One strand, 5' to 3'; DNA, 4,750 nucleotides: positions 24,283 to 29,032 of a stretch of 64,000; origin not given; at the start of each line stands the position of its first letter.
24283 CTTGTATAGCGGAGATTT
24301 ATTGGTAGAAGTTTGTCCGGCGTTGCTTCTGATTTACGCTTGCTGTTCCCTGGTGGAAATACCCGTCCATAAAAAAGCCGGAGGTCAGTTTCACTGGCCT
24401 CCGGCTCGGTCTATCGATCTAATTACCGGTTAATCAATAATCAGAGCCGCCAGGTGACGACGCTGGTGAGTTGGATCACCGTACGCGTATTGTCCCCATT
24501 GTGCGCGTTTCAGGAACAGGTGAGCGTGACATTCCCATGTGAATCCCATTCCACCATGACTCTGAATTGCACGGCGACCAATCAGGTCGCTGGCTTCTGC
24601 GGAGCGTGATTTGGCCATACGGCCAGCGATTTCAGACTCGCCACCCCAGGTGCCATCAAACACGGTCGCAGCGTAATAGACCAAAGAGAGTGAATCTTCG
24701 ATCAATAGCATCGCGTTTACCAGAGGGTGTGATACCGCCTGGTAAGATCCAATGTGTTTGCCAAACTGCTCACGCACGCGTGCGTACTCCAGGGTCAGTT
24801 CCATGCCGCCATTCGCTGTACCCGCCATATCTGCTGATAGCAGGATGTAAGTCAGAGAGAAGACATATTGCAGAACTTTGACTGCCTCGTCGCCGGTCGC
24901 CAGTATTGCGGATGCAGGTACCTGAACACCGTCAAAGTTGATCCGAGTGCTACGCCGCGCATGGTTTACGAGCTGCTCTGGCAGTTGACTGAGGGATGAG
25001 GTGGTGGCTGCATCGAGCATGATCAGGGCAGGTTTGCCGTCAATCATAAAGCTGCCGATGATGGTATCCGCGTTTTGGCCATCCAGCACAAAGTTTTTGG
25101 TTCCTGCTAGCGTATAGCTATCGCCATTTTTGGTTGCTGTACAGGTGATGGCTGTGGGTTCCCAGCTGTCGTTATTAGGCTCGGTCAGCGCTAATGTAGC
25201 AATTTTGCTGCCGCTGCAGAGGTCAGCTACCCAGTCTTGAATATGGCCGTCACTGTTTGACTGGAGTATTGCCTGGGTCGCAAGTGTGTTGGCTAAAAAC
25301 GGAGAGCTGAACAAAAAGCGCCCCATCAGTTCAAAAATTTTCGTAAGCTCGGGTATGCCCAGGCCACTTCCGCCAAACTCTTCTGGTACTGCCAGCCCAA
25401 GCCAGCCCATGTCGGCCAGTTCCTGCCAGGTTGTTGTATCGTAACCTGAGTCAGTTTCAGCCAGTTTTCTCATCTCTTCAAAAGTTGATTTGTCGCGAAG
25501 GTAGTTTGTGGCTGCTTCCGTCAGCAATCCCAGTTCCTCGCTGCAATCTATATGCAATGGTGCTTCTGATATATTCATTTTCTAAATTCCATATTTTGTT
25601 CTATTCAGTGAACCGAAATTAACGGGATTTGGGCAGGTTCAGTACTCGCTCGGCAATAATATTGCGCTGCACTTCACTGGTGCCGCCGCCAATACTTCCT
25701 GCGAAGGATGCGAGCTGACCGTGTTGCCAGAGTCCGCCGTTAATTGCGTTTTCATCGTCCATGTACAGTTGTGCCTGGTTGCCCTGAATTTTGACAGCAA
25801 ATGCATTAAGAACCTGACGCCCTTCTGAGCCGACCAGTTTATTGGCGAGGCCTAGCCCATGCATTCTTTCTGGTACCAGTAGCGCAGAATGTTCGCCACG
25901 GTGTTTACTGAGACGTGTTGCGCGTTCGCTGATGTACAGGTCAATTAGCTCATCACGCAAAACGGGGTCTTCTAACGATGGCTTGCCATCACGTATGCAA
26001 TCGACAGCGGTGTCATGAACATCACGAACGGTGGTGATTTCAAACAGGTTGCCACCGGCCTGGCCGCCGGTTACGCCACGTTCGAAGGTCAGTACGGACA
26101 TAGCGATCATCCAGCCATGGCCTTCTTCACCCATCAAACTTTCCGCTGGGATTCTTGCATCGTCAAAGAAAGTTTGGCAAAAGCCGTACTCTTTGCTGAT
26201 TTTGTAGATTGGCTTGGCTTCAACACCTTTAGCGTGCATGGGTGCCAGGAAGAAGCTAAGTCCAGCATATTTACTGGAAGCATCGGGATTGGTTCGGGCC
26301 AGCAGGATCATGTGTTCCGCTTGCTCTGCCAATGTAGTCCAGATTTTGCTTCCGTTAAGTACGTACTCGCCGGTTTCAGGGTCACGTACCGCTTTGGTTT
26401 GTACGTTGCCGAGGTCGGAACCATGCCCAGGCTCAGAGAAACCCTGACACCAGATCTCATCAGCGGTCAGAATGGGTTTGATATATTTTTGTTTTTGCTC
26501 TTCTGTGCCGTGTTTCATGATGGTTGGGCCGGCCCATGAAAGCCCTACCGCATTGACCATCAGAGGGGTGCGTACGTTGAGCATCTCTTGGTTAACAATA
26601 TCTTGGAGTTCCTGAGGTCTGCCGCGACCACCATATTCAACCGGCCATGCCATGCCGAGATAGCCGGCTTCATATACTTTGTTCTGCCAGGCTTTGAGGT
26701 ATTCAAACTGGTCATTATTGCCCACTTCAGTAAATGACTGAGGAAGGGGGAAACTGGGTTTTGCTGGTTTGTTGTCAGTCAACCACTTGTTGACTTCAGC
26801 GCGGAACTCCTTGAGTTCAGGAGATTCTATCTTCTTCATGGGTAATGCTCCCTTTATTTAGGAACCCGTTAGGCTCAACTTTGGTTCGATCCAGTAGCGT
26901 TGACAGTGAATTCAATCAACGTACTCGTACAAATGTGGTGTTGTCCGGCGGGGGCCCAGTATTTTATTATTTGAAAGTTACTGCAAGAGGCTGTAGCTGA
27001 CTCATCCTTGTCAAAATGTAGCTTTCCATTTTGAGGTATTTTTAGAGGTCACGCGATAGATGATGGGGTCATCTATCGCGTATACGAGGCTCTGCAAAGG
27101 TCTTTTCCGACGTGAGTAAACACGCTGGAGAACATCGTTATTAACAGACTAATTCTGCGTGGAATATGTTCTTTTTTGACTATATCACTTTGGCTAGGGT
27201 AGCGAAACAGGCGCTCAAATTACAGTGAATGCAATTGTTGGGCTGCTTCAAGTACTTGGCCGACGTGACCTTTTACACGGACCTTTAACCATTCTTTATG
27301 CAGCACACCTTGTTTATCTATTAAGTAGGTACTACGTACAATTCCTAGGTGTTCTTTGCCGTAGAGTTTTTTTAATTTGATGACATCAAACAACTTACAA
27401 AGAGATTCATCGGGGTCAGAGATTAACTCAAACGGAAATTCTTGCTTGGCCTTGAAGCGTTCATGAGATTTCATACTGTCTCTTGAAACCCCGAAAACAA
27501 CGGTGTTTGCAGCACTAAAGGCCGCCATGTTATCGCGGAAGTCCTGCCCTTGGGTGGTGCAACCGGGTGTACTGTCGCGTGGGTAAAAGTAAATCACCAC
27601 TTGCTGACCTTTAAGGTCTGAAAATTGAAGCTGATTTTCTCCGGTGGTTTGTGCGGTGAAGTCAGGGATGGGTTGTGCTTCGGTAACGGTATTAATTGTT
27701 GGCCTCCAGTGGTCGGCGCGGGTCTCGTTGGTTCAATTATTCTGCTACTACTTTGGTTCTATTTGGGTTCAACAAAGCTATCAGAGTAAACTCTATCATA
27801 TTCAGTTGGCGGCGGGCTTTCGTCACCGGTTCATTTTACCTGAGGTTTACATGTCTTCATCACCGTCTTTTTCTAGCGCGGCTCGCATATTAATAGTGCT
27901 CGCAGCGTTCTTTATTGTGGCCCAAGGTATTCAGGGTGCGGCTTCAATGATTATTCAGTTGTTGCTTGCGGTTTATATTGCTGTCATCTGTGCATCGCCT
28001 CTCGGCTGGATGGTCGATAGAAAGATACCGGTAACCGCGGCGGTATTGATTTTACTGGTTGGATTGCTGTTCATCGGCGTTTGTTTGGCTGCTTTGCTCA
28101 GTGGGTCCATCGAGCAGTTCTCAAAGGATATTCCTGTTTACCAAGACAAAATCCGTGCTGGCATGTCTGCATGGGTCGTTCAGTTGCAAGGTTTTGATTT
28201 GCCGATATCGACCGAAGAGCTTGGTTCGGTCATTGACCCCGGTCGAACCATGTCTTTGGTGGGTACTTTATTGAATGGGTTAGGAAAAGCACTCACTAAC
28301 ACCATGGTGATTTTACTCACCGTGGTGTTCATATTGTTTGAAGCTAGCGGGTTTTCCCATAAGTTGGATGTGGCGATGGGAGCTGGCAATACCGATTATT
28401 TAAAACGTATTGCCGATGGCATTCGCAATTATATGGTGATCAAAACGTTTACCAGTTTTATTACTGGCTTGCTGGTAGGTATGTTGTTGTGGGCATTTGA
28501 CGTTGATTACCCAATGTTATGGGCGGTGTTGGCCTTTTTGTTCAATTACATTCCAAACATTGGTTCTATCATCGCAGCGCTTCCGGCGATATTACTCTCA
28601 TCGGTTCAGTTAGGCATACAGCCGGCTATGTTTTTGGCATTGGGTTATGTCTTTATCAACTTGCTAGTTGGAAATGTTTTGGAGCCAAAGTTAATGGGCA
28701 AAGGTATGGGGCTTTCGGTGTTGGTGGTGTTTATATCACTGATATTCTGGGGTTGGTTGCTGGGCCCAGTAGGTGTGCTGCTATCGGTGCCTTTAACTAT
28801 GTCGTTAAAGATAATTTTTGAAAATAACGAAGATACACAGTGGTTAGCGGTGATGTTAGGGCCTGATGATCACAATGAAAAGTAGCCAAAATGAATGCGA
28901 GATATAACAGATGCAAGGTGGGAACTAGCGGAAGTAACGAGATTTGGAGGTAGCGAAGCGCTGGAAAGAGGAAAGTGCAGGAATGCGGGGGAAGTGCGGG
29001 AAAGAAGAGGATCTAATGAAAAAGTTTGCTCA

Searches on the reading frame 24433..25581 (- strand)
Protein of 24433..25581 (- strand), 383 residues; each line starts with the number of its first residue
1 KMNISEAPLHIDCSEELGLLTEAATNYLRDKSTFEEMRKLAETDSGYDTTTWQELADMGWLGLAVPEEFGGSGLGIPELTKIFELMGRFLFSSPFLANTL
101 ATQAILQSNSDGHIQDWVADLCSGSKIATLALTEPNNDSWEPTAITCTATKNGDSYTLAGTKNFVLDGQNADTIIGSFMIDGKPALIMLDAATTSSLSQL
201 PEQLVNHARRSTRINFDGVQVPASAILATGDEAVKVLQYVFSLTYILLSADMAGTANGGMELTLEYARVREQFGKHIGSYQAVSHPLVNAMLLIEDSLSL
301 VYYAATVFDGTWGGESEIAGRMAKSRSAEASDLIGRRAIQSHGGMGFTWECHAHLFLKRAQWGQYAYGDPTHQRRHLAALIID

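Call 52: search_protein_families(library=pfam, proteins=[window:24433-25581:-], max_evalue=0.000001)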
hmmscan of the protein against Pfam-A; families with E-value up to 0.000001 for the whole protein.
window:24433-25581:- (383 aa): 2 families
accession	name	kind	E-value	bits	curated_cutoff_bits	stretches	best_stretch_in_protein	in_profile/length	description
PF00441.29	Acyl-CoA_dh_1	-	4.1e-20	72.9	22.4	1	236-379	6-147/150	Acyl-CoA dehydrogenase, C-terminal domain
PF02771.21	Acyl-CoA_dh_N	-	1e-13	52.1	22.9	1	16-124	3-112/113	Acyl-CoA dehydrogenase, N-terminal domain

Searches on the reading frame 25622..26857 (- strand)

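Call 52: search_protein_families(library=pfam, proteins=[window:25622-26857:-], max_evalue=0.000001)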
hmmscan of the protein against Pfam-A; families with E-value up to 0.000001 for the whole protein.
window:25622-26857:- (412 aa): 3 families
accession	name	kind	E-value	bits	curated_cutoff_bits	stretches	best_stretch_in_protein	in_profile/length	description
PF02770.24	Acyl-CoA_dh_M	-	3.6e-20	72.4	33.3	1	137-233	1-96/97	Acyl-CoA dehydrogenase, middle domain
PF02771.21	Acyl-CoA_dh_N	-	2.3e-13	50.9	22.9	1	44-131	25-111/113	Acyl-CoA dehydrogenase, N-terminal domain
PF00441.29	Acyl-CoA_dh_1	-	6.9e-11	42.9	22.4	1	246-406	1-150/150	Acyl-CoA dehydrogenase, C-terminal domain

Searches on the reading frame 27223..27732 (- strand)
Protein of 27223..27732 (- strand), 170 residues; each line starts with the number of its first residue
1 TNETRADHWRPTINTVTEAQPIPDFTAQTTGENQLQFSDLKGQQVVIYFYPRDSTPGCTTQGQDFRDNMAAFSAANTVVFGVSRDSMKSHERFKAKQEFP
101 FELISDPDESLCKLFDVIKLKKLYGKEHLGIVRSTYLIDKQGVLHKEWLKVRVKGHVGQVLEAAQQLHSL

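Call 52: search_protein_families(library=pfam, proteins=[window:27223-27732:-], max_evalue=0.000001)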
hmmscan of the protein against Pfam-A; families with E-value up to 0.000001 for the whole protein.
window:27223-27732:- (170 aa): 2 families
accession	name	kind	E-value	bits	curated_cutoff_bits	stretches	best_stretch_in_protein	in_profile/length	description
PF00578.27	AhpC-TSA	-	4.4e-34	117.5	26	1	20-145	3-122/124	AhpC/TSA family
PF08534.16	Redoxin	-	9.3e-15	55.1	26.6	1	19-147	3-131/148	Redoxin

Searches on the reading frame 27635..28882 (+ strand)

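Call 52: search_protein_families(library=pfam, proteins=[window:27635-28882:+], max_evalue=0.000001)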
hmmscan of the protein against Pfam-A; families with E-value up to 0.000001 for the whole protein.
window:27635-28882:+ (416 aa): 1 family
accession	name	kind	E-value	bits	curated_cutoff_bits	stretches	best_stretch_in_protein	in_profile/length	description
PF01594.21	AI-2E_transport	-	3.2e-51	174.9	34.3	1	87-397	6-325/327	AI-2E family transporter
